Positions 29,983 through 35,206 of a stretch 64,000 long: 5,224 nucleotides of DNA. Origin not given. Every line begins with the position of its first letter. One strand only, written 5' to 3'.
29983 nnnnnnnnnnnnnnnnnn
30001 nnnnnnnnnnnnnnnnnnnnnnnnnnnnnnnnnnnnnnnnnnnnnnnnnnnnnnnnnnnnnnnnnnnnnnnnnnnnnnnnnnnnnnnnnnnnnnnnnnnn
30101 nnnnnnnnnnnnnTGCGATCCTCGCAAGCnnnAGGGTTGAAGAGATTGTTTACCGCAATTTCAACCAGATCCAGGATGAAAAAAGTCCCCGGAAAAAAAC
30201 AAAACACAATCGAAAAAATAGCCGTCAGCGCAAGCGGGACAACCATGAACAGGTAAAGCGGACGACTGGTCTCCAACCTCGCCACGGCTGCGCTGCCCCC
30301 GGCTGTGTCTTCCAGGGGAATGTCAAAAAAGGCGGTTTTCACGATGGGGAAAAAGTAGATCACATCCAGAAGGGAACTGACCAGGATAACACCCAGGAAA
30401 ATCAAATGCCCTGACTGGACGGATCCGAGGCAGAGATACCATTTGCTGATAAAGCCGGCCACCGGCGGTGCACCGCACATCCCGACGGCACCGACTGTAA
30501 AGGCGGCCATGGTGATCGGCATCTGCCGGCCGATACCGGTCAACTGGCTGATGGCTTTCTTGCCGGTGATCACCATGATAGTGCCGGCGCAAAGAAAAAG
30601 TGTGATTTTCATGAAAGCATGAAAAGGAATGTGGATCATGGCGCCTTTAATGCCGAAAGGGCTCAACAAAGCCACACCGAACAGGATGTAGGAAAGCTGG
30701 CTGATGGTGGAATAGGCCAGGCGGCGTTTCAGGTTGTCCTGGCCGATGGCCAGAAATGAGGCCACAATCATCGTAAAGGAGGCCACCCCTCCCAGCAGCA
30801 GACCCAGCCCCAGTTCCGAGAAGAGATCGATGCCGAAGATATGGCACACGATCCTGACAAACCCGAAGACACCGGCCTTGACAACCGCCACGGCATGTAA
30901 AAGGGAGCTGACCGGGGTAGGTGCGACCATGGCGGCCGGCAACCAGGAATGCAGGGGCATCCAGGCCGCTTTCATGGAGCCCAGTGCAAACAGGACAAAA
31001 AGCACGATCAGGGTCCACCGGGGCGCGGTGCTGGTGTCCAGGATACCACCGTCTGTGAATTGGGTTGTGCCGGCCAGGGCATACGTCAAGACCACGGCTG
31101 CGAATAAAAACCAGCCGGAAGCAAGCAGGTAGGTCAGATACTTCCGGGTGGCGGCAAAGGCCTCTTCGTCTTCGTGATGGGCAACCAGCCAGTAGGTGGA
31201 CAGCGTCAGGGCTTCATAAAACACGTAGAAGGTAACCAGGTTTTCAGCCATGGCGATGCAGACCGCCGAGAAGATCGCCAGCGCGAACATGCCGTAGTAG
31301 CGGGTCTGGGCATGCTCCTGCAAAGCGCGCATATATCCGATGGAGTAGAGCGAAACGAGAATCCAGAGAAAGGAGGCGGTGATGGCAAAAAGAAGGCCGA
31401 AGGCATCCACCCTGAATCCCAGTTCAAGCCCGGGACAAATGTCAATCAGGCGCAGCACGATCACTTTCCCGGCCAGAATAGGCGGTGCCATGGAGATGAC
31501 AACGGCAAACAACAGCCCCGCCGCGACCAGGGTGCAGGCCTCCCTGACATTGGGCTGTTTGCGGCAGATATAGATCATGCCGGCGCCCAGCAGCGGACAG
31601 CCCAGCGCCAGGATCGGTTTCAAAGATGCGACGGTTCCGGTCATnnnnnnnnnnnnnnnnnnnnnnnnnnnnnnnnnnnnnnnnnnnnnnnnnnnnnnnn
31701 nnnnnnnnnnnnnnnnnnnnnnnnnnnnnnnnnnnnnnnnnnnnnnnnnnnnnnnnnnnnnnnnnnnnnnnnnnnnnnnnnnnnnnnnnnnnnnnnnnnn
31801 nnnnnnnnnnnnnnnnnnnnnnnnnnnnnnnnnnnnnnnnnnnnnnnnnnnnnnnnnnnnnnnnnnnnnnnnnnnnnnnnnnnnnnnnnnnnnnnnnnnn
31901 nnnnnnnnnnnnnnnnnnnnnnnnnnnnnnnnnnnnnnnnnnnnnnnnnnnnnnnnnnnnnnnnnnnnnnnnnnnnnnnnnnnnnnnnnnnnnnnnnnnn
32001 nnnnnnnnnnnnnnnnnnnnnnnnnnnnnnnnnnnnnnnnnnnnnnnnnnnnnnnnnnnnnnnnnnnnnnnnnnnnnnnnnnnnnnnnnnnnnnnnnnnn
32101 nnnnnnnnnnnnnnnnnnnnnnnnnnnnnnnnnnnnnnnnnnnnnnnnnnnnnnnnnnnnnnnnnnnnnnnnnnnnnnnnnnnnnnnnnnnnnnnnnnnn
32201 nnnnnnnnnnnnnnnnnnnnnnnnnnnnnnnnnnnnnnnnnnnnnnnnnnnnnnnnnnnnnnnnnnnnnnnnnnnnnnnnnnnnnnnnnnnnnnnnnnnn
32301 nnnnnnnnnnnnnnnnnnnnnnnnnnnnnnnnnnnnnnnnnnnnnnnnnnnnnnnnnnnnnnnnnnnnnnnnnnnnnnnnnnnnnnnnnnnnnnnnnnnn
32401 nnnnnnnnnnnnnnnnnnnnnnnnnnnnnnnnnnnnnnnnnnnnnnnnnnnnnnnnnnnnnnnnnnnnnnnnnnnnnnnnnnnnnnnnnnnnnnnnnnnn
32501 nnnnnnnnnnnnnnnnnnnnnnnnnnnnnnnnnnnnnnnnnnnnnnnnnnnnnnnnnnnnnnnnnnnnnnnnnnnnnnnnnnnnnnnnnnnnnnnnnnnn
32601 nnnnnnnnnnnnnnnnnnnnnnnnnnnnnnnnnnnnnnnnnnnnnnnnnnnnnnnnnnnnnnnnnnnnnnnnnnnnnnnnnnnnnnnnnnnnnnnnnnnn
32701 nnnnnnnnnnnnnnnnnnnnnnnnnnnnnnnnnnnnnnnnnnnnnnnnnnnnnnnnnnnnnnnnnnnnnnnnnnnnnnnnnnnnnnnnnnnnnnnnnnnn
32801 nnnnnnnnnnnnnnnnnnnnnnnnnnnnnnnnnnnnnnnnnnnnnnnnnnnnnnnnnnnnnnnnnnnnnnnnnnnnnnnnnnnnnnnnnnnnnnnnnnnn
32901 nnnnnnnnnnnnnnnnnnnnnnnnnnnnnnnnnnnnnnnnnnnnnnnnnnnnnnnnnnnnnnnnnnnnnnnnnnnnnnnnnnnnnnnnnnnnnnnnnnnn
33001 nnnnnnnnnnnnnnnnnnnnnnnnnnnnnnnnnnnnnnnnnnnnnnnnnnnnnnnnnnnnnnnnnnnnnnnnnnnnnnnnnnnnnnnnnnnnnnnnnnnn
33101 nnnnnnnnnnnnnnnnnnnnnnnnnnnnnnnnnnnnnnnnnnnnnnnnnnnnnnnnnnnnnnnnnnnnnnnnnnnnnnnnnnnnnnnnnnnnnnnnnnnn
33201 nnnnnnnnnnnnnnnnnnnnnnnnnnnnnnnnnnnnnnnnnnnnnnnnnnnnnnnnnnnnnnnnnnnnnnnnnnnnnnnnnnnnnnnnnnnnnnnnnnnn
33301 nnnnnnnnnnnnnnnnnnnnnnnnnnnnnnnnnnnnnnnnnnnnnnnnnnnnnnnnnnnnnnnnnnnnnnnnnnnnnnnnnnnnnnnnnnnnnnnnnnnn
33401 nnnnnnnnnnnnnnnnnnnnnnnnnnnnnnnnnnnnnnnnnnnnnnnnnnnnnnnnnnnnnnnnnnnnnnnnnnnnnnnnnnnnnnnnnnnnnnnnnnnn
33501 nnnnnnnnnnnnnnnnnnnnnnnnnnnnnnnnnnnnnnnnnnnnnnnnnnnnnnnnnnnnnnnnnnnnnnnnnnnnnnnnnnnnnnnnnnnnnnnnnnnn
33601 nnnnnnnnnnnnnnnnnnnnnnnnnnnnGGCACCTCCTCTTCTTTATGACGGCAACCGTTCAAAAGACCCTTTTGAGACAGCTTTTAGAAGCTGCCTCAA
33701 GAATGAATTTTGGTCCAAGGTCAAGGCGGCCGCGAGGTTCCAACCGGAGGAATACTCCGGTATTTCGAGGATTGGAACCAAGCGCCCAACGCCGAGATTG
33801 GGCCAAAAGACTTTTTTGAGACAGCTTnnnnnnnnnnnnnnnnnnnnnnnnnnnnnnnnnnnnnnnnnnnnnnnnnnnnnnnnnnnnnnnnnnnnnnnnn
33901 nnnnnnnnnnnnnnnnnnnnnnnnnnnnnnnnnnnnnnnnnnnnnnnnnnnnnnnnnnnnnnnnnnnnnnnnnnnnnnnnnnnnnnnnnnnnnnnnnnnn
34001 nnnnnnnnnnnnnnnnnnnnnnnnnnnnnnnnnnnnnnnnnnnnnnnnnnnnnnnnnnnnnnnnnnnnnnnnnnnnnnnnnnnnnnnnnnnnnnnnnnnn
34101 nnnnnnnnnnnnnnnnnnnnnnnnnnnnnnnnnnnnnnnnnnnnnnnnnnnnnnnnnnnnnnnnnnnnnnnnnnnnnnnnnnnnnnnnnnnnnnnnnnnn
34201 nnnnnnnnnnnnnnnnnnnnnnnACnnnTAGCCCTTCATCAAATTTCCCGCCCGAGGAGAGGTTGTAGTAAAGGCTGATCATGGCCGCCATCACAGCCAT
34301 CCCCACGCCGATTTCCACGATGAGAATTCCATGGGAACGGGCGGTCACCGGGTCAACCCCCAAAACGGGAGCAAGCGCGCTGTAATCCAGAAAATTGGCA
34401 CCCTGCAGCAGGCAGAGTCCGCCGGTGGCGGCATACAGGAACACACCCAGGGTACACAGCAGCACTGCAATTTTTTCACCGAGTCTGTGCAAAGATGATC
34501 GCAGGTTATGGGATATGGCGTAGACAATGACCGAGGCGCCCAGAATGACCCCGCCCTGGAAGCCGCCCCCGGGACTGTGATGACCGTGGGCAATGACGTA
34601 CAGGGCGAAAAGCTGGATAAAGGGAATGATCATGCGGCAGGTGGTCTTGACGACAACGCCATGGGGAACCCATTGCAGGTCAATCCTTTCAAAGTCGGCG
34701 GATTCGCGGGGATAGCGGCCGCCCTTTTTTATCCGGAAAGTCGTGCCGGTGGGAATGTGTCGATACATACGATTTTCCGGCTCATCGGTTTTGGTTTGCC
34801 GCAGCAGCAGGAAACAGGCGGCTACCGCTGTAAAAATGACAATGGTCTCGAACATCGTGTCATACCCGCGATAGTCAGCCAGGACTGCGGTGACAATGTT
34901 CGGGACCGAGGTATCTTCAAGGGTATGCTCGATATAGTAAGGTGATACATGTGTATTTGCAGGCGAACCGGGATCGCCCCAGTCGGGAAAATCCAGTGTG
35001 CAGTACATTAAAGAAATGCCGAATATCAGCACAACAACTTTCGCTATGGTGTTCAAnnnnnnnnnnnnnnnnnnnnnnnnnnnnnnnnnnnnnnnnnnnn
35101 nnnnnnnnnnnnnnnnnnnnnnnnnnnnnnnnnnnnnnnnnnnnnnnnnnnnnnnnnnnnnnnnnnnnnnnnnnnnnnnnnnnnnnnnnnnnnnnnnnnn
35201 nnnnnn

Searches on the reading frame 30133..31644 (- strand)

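Call 54: search_protein_families(library=pfam, proteins=[window:30133-31644:-], max_evalue=0.000001)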
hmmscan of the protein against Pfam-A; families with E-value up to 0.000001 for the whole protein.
window:30133-31644:- (504 aa): 1 family
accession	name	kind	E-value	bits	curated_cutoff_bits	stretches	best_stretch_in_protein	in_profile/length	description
PF00361.26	Proton_antipo_M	-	8.6e-58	196.3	21.5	1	133-426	1-293/294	NADH:quinone oxidoreductase/Mrp antiporter, TM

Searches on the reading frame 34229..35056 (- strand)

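Call 54: search_protein_families(library=pfam, proteins=[window:34229-35056:-], max_evalue=0.000001)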
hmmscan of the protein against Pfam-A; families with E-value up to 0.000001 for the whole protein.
window:34229-35056:- (276 aa): 2 families
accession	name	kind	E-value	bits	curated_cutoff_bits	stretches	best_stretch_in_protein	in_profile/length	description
PF04039.18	MnhB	-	6.3e-27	94.8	22.5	1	135-260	1-126/127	Domain related to MnhB subunit of Na+/H+ antiporter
PF20501.3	MbhE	-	6.8e-09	36.1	27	1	32-88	28-84/98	MBH, subunit E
